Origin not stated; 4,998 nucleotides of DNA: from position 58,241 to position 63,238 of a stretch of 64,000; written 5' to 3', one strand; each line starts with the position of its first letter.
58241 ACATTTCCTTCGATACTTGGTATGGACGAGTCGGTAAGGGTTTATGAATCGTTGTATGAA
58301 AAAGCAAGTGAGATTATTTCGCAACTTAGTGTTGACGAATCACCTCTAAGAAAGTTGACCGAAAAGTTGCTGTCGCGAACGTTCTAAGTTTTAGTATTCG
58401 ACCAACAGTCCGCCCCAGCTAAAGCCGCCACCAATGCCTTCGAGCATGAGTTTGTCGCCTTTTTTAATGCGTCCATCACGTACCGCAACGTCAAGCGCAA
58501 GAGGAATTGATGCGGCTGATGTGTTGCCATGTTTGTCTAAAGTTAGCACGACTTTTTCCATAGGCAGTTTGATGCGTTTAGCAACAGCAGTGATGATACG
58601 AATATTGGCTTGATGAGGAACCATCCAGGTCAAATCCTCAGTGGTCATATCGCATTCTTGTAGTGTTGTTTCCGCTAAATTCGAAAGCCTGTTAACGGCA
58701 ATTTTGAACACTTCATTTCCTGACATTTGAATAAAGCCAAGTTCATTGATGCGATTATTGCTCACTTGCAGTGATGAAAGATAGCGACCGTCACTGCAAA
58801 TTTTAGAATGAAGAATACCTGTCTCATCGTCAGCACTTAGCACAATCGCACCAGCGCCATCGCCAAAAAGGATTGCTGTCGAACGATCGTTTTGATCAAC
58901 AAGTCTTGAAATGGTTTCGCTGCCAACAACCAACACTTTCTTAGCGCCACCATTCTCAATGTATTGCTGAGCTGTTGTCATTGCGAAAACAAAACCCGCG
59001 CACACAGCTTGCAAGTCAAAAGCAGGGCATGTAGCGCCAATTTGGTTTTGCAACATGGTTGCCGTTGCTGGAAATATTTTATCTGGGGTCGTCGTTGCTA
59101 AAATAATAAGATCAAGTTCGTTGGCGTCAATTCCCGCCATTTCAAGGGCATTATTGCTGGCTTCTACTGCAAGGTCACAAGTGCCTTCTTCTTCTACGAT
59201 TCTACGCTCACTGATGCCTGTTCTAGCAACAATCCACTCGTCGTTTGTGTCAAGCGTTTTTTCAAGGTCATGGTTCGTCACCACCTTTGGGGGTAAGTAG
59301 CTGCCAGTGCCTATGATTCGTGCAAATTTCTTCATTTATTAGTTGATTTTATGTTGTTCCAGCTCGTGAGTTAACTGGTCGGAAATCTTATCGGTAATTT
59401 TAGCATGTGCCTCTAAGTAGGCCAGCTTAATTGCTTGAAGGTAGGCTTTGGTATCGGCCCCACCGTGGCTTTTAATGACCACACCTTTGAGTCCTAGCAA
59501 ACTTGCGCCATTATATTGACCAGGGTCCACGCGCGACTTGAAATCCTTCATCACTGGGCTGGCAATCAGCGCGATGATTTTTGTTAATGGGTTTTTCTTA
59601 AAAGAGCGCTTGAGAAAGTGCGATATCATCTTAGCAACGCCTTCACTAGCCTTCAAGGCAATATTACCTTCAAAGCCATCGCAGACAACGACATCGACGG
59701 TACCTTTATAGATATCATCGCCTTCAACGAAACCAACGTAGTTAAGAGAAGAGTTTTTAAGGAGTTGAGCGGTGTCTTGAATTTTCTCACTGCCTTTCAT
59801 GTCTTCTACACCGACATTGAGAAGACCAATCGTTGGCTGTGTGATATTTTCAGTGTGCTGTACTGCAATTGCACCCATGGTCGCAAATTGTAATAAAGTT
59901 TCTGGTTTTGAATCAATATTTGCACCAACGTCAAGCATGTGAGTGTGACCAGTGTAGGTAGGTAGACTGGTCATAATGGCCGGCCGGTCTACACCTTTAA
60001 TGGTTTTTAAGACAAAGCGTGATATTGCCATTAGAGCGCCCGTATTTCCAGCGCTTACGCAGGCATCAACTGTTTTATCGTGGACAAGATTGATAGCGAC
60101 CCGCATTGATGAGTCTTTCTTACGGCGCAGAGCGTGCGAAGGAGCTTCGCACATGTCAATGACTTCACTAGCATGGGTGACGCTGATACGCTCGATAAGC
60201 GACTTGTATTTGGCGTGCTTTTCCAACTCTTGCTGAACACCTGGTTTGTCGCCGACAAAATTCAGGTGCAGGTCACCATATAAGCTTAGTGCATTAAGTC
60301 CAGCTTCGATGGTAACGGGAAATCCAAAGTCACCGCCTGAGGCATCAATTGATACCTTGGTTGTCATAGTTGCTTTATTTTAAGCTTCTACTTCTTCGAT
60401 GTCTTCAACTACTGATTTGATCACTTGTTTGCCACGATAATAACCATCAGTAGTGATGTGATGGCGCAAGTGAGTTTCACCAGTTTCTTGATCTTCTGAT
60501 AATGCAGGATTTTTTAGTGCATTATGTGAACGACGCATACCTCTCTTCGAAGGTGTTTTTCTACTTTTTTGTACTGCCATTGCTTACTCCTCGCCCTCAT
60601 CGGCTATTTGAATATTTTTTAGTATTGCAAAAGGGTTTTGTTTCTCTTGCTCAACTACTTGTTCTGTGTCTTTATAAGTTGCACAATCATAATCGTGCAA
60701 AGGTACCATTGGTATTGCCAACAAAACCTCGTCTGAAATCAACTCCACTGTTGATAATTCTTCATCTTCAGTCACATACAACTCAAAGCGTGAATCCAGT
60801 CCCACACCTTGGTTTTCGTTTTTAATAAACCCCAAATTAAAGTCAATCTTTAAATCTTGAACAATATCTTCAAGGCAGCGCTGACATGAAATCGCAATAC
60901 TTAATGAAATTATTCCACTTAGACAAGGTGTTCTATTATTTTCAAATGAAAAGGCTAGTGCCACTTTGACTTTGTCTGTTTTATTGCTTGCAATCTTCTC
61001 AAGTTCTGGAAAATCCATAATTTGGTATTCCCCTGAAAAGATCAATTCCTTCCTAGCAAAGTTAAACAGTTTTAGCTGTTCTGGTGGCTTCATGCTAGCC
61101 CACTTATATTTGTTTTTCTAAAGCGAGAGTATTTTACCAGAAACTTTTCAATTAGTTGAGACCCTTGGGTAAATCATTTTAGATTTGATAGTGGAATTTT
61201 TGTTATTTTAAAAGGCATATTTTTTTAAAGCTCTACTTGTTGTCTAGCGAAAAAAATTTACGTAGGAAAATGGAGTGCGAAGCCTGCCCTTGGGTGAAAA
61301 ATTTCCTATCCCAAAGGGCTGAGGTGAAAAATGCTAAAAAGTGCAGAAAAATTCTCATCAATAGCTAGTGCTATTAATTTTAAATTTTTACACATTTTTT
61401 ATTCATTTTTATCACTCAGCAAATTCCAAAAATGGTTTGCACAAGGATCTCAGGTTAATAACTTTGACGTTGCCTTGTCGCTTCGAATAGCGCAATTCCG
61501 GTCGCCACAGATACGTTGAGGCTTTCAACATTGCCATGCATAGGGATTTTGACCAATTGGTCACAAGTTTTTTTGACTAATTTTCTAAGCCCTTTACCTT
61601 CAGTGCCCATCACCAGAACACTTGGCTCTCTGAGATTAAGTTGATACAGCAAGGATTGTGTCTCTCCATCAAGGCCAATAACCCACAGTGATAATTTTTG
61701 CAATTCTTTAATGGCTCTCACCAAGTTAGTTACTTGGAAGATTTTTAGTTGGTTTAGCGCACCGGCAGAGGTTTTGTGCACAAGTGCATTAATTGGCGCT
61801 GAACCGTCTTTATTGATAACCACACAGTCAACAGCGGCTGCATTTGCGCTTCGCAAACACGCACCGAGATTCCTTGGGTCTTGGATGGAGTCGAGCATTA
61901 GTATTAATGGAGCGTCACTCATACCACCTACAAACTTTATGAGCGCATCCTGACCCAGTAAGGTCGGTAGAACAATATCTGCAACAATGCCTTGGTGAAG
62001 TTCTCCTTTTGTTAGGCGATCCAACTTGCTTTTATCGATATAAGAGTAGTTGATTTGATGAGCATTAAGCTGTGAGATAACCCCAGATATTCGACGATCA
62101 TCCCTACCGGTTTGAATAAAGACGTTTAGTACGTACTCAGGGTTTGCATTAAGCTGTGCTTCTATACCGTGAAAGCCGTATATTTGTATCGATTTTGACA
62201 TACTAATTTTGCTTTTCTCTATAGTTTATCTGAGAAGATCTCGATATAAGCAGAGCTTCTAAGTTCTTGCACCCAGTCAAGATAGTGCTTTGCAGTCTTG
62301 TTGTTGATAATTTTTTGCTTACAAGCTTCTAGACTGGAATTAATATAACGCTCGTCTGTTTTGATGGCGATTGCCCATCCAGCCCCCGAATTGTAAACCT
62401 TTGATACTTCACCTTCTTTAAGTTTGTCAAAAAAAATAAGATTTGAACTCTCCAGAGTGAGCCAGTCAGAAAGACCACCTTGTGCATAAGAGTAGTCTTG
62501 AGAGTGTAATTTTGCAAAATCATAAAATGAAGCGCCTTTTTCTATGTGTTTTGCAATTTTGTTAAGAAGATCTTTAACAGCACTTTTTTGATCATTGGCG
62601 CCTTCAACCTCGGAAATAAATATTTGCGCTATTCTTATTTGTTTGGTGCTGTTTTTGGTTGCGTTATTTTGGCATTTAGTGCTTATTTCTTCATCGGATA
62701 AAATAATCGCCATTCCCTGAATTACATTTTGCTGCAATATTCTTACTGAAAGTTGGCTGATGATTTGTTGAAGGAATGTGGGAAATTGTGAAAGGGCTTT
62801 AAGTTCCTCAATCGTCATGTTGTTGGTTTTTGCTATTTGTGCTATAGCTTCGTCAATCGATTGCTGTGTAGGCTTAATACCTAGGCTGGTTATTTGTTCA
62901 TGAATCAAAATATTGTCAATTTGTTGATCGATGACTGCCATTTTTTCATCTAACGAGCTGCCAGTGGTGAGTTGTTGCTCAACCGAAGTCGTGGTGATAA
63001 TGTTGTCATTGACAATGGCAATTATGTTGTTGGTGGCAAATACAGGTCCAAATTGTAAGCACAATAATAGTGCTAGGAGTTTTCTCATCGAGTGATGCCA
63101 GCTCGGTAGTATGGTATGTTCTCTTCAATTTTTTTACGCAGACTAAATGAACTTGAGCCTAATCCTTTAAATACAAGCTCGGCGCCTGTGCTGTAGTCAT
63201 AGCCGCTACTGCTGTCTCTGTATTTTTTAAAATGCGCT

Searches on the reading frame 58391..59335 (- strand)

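Call 75: search_protein_families(library=pfam, proteins=[window:58391-59335:-])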
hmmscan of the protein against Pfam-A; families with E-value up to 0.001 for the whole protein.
window:58391-59335:- (314 aa): 5 families
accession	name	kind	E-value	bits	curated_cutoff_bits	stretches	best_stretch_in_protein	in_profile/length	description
PF08541.16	ACP_syn_III_C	-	9.3e-37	125.5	26.6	1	225-314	1-90/90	3-Oxoacyl-[acyl-carrier-protein (ACP)] synthase III C terminal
PF08545.16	ACP_syn_III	-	5.2e-31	106.8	24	1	106-183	1-80/80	3-Oxoacyl-[acyl-carrier-protein (ACP)] synthase III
PF00108.29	Thiolase_N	-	5.7e-09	36.2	26.4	1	38-148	8-121/260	Thiolase, N-terminal domain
PF00195.25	Chal_sti_synt_N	-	4.3e-05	23.5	27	1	39-169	86-224/225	Chalcone and stilbene synthases, N-terminal domain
PF00109.32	ketoacyl-synt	-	0.00077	19.6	20.8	0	91-142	153-204/252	Beta-ketoacyl synthase, N-terminal domain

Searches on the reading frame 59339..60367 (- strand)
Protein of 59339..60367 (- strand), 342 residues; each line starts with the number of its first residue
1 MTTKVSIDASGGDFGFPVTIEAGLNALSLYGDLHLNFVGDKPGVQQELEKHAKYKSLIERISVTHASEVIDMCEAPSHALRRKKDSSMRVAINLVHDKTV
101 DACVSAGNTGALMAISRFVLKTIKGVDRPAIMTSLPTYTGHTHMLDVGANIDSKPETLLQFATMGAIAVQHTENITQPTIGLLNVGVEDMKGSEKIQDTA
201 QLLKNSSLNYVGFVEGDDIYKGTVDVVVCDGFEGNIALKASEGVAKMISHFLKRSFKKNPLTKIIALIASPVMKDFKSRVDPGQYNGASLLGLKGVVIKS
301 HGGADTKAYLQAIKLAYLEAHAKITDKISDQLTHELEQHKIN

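Call 75: search_protein_families(library=pfam, proteins=[window:59339-60367:-])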
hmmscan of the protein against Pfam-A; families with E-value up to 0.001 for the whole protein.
window:59339-60367:- (342 aa): 1 family
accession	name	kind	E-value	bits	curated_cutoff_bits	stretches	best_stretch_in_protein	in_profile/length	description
PF02504.20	FA_synthesis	-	1.7e-101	340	29.1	1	4-317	2-314/324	Fatty acid synthesis protein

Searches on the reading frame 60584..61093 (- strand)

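Call 75: search_protein_families(library=pfam, proteins=[window:60584-61093:-])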
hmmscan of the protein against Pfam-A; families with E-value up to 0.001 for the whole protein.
window:60584-61093:- (169 aa): 1 family
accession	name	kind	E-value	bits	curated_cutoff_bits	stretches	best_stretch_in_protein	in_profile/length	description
PF02620.22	YceD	-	1.4e-16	61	33.2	1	59-161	2-118/119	Large ribosomal RNA subunit accumulation protein YceD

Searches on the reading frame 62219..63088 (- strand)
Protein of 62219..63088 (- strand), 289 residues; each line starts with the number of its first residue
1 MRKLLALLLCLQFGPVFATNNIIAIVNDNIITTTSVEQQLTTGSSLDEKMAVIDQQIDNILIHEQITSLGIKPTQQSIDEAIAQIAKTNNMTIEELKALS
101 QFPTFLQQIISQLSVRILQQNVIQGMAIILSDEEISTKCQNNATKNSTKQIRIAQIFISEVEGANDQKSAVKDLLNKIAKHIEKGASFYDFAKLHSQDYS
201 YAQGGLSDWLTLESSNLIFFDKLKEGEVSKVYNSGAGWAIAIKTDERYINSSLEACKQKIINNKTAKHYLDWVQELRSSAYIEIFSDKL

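Call 75: search_protein_families(library=pfam, proteins=[window:62219-63088:-])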
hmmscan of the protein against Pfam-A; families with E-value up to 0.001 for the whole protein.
window:62219-63088:- (289 aa): 3 families
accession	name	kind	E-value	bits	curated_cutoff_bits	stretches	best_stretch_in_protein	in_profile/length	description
PF13616.12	Rotamase_3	-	2.7e-10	41.3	22.5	1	143-242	8-111/116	PPIC-type PPIASE domain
PF00639.27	Rotamase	-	6.6e-07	30.7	21.7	1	164-240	11-92/97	PPIC-type PPIASE domain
PF09312.16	SurA_N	-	1.3e-05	25.8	30.8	1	20-98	2-92/118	SurA N-terminal domain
